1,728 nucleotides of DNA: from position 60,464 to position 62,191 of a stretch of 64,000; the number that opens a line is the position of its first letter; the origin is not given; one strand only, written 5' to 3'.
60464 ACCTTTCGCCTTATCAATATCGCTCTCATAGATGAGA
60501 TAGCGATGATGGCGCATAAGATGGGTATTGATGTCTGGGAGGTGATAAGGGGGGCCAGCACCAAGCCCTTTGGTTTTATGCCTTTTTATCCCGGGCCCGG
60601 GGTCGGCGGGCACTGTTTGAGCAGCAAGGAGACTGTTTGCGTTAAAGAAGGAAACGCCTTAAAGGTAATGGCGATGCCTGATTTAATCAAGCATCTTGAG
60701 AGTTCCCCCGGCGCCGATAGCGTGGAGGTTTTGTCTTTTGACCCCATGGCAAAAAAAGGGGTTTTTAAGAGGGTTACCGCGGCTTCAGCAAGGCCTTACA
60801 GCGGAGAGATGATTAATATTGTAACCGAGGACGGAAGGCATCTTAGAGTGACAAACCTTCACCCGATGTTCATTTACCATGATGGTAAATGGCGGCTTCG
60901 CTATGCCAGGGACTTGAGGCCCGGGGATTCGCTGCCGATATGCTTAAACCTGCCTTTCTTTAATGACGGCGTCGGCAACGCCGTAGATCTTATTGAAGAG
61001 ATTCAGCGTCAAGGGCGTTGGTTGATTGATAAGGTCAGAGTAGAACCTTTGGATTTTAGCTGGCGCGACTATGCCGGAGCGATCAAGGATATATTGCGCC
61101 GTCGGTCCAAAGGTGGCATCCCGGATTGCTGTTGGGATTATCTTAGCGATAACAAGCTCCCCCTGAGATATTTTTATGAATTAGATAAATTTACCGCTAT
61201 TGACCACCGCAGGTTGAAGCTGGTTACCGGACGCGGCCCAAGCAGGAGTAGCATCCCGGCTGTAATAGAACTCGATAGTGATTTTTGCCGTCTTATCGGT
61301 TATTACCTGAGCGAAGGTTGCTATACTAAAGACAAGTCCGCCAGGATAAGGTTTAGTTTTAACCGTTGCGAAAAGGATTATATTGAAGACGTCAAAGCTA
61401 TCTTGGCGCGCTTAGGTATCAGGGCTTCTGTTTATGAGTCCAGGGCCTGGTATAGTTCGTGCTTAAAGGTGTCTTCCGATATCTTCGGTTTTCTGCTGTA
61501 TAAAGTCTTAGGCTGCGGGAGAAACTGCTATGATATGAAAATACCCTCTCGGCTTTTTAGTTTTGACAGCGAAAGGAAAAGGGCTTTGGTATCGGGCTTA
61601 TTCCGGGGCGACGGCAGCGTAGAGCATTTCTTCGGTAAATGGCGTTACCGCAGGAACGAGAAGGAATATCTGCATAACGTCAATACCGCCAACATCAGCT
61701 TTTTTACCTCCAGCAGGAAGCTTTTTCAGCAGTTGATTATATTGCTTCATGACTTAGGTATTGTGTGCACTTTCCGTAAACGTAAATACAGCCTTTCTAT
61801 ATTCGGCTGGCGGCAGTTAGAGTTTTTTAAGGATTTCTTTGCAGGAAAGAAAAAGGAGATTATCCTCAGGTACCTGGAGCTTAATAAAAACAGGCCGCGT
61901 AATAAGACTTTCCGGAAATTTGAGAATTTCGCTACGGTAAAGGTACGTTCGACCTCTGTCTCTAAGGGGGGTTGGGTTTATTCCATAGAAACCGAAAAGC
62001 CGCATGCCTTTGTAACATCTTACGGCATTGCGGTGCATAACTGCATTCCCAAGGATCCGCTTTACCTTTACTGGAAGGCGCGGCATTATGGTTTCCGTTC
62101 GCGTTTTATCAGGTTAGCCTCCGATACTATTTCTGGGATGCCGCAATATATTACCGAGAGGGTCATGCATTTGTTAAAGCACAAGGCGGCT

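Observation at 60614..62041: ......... intein inserted exactly at the catalytic cysteine of a TviB/WecC-type nucleotide-sugar dehydrogenase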

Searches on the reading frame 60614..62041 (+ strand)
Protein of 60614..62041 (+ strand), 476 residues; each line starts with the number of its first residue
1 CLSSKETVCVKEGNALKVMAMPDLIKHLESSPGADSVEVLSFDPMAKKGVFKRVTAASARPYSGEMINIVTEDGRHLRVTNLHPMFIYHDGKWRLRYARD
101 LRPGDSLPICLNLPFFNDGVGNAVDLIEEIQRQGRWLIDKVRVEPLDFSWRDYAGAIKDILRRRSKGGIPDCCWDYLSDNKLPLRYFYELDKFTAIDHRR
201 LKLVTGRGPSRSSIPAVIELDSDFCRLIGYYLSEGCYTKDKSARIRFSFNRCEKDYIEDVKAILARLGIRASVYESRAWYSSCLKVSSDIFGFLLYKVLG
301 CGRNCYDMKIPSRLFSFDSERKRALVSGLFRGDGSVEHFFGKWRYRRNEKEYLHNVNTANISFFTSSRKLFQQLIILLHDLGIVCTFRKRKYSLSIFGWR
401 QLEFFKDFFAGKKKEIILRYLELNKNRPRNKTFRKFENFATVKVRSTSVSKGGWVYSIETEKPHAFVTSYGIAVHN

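Call 4: search_protein_families(library=pfam, proteins=[window:60614-62041:+], max_evalue=1)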
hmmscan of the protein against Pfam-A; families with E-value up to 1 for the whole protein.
window:60614-62041:+ (476 aa): 4 families
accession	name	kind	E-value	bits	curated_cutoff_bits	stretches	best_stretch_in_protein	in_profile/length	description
PF14528.11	LAGLIDADG_3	-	8.2e-15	55.3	22.5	2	226-277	6-56/82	LAGLIDADG-like domain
PF14890.11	Intein_splicing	-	5.1e-10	39.8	35.8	1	51-476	35-155/155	Intein splicing domain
PF14527.11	LAGLIDADG_WhiA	-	0.00068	20.2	23.2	1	227-294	5-71/93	WhiA LAGLIDADG-like domain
PF05204.19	Hom_end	-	0.09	13.3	21.1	0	227-275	18-64/110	Homing endonuclease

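Call 5: search_protein_families(library=ncbifam, proteins=[window:60614-62041:+], max_evalue=1)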
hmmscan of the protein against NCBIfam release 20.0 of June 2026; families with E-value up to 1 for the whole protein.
window:60614-62041:+ (476 aa): 11 families
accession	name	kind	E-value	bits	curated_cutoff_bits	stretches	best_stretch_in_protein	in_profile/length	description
NF045703.1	rSAM_Tes_intein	exception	3e-31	108.1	1700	1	34-476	201-610/1040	tetraether lipid synthase Tes, intein-containing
NF011303.0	PRK14715.1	equivalog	1.1e-27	95.6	1585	1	35-475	940-1375/1627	DNA-directed DNA polymerase II large subunit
NF011491.0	PRK14898.1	equivalog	2e-14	52.7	783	1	35-355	122-370/860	DNA-directed RNA polymerase subunit A''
NF038162.1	RtcB_rel_intein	exception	1.5e-09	36.4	1150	2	224-393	240-419/961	intein-containing RtcB family protein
TIGR01445.1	intein_Nterm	domain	8.9e-09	36.2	24.5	1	1-87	1-83/83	intein N-terminal splicing region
NF011302.0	PRK14714.1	equivalog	1.1e-07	29.8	1791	1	35-111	979-1054/1350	DNA-directed DNA polymerase II large subunit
TIGR01443.1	intein_Cterm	domain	5.4e-06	26.5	15.6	1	454-476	1-23/24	intein C-terminal splicing region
NF011418.0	PRK14845.1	equivalog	5.6e-06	24.4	756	1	355-414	245-302/1049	translation initiation factor IF-2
NF003159.0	PRK04132.1-4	equivalog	0.00032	18.8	999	1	64-116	121-174/852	replication factor C small subunit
NF038098.1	GyrA_w_intein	exception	0.00086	17.3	1850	1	226-415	241-419/1232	intein-containing DNA gyrase subunit A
NF003158.0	PRK04132.1-3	equivalog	0.0034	14.5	1750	1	63-115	122-175/1437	replication factor C small subunit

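Call 7: search_solved_structures(query=window:60614-62041:+, max_evalue=0.01, show_alignments=2)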
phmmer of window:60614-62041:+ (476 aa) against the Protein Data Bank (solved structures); distinct sequences matched with E-value up to 0.01: 6.
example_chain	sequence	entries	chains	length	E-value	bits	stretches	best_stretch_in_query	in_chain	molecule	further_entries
2cw7_A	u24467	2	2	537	3.7e-14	55.4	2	36-127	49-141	Endonuclease PI-PkoII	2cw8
6rpp_A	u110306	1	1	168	2e-06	29.9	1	37-120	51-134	Cell division control protein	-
5o9i_A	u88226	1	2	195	4e-05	25.6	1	35-118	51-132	Transcription initiation factor IIB,Transcription initiation factor IIB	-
6rpq_A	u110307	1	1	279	0.00087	21.2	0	56-107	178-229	Ubiquitin-like protein SMT3,1108aa long hypothetical cell division control protein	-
2jmz_A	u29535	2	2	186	0.0033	19.3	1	33-112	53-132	Hypothetical protein MJ0781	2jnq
2lcj_A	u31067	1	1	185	0.0044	18.9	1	36-108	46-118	Pab polC intein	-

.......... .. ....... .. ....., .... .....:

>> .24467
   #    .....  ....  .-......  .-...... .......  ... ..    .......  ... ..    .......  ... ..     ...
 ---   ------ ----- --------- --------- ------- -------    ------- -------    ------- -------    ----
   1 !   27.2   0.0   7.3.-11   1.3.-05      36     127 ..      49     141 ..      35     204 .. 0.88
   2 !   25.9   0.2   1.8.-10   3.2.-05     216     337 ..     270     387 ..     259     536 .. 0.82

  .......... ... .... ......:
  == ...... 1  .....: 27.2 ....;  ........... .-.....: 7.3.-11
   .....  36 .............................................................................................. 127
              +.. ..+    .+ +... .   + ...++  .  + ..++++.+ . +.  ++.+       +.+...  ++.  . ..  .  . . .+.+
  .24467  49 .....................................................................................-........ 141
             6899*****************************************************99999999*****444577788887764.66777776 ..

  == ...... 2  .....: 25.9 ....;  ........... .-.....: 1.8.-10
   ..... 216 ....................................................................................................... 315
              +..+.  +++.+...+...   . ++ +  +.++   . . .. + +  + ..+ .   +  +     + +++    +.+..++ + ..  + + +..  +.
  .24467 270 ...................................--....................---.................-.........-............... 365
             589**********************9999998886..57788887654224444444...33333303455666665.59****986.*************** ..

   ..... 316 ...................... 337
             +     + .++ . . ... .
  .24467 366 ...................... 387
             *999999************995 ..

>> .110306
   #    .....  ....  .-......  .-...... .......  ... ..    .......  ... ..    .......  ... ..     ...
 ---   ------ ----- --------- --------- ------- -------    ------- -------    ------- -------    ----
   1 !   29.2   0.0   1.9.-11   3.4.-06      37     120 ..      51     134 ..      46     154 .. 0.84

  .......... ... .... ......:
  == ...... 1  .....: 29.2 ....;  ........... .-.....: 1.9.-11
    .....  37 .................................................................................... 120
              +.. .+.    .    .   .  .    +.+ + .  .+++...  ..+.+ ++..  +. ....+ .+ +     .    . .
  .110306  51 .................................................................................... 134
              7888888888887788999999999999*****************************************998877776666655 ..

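Call 38: find_related_loci(query=A1, collection=genome_contigs, flank=2500)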
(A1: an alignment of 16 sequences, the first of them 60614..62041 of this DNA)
Query A1 (476 aa) in genome_contigs; peptide patterns used: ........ (x = any residue, [..] = any of these).
188 stretches matched a pattern; 162 encode a relative of the query (tblastn E <= 1e-3); the best 80 are kept; 80 distinct loci.
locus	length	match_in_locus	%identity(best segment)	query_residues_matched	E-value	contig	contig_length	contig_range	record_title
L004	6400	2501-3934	75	1-476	0e+0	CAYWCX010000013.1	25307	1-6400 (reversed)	MAG TPA_asm: uncultured Planctomycetales bacterium isolate SRP098346_co1_343 genome assembly, contig: NODE_1590_length_2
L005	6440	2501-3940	67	1-476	0e+0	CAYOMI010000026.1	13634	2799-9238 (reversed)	MAG TPA_asm: uncultured Planctomycetales bacterium isolate SRP098346_co1_93 genome assembly, contig: NODE_5233_length_13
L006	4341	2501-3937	64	1-476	0e+0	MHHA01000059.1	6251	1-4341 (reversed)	MAG: Omnitrophica WOR_2 bacterium RIFCSPLOWO2_12_FULL_46_30 rifcsplowo2_12_scaffold_44148, whole genome shotgun sequence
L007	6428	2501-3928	64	1-476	0e+0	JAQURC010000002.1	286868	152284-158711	MAG: Candidatus Omnitrophota bacterium isolate STD1_64 NODE_63_length_286868_cov_12.540903_Sandtown_D1, whole genome sho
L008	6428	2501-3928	64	1-476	0e+0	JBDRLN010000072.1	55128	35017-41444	MAG: Candidatus Omnitrophota bacterium isolate MEGAHIT-group-1.780 k141_8716920, whole genome shotgun sequence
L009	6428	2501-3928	65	1-476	0e+0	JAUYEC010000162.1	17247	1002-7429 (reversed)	MAG: Candidatus Omnitrophota bacterium isolate C20_metabat.bin.9 C20_k141_207463, whole genome shotgun sequence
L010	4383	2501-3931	62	1-476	0e+0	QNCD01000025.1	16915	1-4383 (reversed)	MAG: Candidatus Omnitrophota bacterium isolate B70_G16 B70_Guay16_scaffold_01775, whole genome shotgun sequence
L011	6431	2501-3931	62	1-476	0e+0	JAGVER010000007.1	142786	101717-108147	MAG: Candidatus Omnitrophota bacterium isolate DeMMO2_49 c_000000035334, whole genome shotgun sequence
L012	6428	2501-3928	59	1-476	0e+0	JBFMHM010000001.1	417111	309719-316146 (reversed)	MAG: Candidatus Omnitrophota bacterium isolate MAG323 MAG323_1, whole genome shotgun sequence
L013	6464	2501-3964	42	1-476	2e-120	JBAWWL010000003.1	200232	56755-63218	MAG: Candidatus Omnitrophota bacterium isolate ELA036 MAG036_3, whole genome shotgun sequence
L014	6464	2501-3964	43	1-476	2e-119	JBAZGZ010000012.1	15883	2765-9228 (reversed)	MAG: Candidatus Omnitrophota bacterium isolate SO_2017_LW3_58 NODE_10291_length_15883_cov_0.953922_LW162_2017, whole gen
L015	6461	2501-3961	40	1-476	1e-114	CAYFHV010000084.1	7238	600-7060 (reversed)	MAG TPA_asm: uncultured Planctomycetia bacterium isolate ERP013524_co1_43 genome assembly, contig: NODE_2621_length_7238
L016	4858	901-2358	40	1-476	5e-114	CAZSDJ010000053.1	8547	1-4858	MAG TPA_asm: uncultured Planctomycetia bacterium isolate SRP141376_co2_332 genome assembly, contig: NODE_15050_length_85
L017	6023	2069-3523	39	1-476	8e-113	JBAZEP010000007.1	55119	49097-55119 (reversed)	MAG: Candidatus Omnitrophota bacterium isolate SO_2017_LW3_129 NODE_1195_length_55119_cov_4.817228_LW162_2017, whole gen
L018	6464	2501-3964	40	1-476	7e-112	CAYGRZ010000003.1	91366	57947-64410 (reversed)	MAG TPA_asm: uncultured Planctomycetia bacterium isolate ERP119294_co1_123 genome assembly, contig: NODE_232_length_9136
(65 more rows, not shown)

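Call 47: predict_structure(alignment_id=A1)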
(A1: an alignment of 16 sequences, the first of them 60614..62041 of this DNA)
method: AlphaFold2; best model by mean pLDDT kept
length: 476 residues; sequences in the alignment: 16
mean_pLDDT: 91.7   pTM: 0.90
mean pLDDT of the five models: 91.7, 91.1, 90.9, 90.0, 89.8
residues with pLDDT >= 90: 371; 70-90: 96; 50-70: 9; < 50: 0
segments of 3 or more residues with pLDDT < 50: none
pLDDT, mean of each block of 10 residues (from residue 1): 93 89 92 75 95 93 96 95 95 96 97 76 93 94 96 93 84 92 95 93 84 93 97 92 91 92 94 91 93 95 94 91 96 87 86 87 94 96 92 92 93 92 81 93 97 94 93 93
secondary structure, 60 per line:
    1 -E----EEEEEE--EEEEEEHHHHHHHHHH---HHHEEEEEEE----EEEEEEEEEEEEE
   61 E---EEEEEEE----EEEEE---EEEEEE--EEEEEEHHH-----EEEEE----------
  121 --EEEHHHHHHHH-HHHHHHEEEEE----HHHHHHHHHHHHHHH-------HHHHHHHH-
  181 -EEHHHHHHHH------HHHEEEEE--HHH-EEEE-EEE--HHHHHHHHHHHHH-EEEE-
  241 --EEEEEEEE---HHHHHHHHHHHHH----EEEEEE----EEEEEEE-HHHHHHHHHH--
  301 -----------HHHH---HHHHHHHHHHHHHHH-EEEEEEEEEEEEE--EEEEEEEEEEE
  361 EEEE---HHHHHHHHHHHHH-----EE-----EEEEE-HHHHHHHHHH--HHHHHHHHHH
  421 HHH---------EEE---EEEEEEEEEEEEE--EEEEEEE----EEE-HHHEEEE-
elements in order: E7-12 E15-20 H21-30 E37-43 E48-61 E65-71 E76-80 E84-89 E92-97 E106-110 E123-125 H126-133 H135-140 E141-145 H150-164 H172-179 H184-191 E201-205 E212-215 E217-219 H222-234 E236-239 E243-250 H254-266 E271-276 E281-287 H289-298 H312-315 H319-333 E335-347 E350-364 H368-380 E393-397 H399-408 H411-423 E433-435 E439-451 E454-460 E465-467 E472-475

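Call 49: fold_search(model_id=the predicted structure, library=pdb)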
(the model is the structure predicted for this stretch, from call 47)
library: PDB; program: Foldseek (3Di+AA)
matches with E <= 10: 678; with E <= 0.001: 121
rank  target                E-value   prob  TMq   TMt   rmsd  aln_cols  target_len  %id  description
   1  2cw7                  8.6e-28  1.00  0.66  0.59  10.7       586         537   18  Crystal structure of intein homing endonuclease II (released 2006-04-18)
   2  7qsu                  1.3e-18  1.00  0.58  0.74   7.3       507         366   16  Crystal structure of homing endonuclease-associated TliVMA intein (C1A, d333-339) (released 2022-03-30)
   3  7qss                  4.7e-18  1.00  0.58  0.64   9.8       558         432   15  Crystal structure of homing endonuclease-associated TliVMA intein (C1A) (released 2022-03-30)
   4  1dq3                  8.6e-18  1.00  0.56  0.58   6.9       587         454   12  CRYSTAL STRUCTURE OF AN ARCHAEAL INTEIN-ENCODED HOMING ENDONUCLEASE PI-PFUI (released 2000-07-05)
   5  7qst                  1.4e-15  1.00  0.54  0.69   5.9       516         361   14  Crystal structure of homing endonuclease-associated PhoVMA intein (C1A) (released 2022-03-30)
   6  1ef0_A                4.2e-12  1.00  0.42  0.46  24.4       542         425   12  CRYSTAL STRUCTURE OF PI-SCEI MINIPRECURSOR (released 2000-06-07)
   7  1vde_A                2.0e-11  1.00  0.40  0.44  24.6       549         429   12  PI-SCEI, A HOMING ENDONUCLEASE WITH PROTEIN SPLICING ACTIVITY (released 1998-04-08)
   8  1vde_B                4.4e-11  1.00  0.42  0.45  27.0       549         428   11  PI-SCEI, A HOMING ENDONUCLEASE WITH PROTEIN SPLICING ACTIVITY (released 1998-04-08)
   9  1jva_B                1.5e-10  1.00  0.40  0.43  26.9       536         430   11  CRYSTAL STRUCTURE OF THE VMA1-DERIVED ENDONUCLEASE BEARING THE N AND C EXTEIN PROPEPTIDES (released 2002-08-29)
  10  1um2_A                4.4e-10  1.00  0.41  0.45  25.3       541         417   12  Crystal Structure of the Vma1-Derived Endonuclease with the Ligated Extein Segment (released 2004-09-22)
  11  1um2_B                6.2e-10  1.00  0.43  0.48  26.1       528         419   11  Crystal Structure of the Vma1-Derived Endonuclease with the Ligated Extein Segment (released 2004-09-22)
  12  1lws_A                6.6e-10  1.00  0.40  0.44  19.3       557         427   12  Crystal structure of the intein homing endonuclease PI-SceI bound to its recognition sequence (released 2002-09-27)
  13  1jva_A                1.3e-09  1.00  0.41  0.45  25.0       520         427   14  CRYSTAL STRUCTURE OF THE VMA1-DERIVED ENDONUCLEASE BEARING THE N AND C EXTEIN PROPEPTIDES (released 2002-08-29)
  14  1lwt_A                2.4e-09  1.00  0.40  0.42  25.3       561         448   13  Crystal structure of the intein homing endonuclease PI-SceI bound to its substrate DNA (Ca2+ free) (released 2002-09-27)
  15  2dch                  5.9e-09  1.00  0.31  0.65   4.6       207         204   18  Crystal structure of archaeal intron-encoded homing endonuclease I-Tsp061I (released 2006-07-06)
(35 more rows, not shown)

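Call 59: search_protein_representatives(alignment_id=A1)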
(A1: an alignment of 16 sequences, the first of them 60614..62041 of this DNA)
Query: 16 sequences, 486 profile positions. Proteins with E-value up to 0.001 (for the whole library): 9432; up to 1e-10: 3130; up to 1e-30: 245. The best 150 are listed.
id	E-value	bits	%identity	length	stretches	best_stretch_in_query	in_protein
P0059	8.5e-198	674.8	-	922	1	1-486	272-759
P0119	5.5e-183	626.0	-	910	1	1-486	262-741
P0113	4.1e-181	619.8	-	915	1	1-486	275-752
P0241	2.3e-173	594.2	-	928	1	1-486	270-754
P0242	7.5e-165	566.1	-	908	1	1-486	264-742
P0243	1.7e-157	541.9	-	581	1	70-486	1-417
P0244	3.7e-156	537.5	-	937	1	1-486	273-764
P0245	1.1e-154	532.6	-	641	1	22-486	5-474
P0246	1.6e-154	532.1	-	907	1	1-486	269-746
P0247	5.5e-154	530.3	-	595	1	52-486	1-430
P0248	7.1e-153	526.6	-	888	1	1-486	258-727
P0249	6.3e-152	523.5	-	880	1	1-486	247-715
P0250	1.2e-151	522.5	-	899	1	1-486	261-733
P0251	9.6e-148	509.7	-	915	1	1-486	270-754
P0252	3.5e-144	498.0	-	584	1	58-486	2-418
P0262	5.0e-127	441.4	-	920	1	1-486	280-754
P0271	1.2e-112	393.9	-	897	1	1-486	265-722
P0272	7.3e-112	391.4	-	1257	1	1-486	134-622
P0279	3.2e-104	366.2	-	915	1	1-486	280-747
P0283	9.6e-97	341.5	-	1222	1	1-486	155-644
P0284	1.6e-93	330.9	-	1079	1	1-486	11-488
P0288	1.6e-84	301.2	-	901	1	1-486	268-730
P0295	1.7e-77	278.0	-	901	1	1-486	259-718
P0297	2.5e-75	270.9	-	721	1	1-486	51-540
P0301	1.5e-70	255.2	-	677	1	1-486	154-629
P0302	9.2e-70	252.5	-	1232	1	1-486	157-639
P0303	5.9e-68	246.6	-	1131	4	1-486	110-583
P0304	8.4e-67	242.8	-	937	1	1-486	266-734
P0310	4.6e-61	223.9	-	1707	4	1-486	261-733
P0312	2.1e-59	218.4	-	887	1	2-486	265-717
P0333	3.0e-48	181.6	-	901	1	1-486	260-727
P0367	6.1e-40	154.2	-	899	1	1-486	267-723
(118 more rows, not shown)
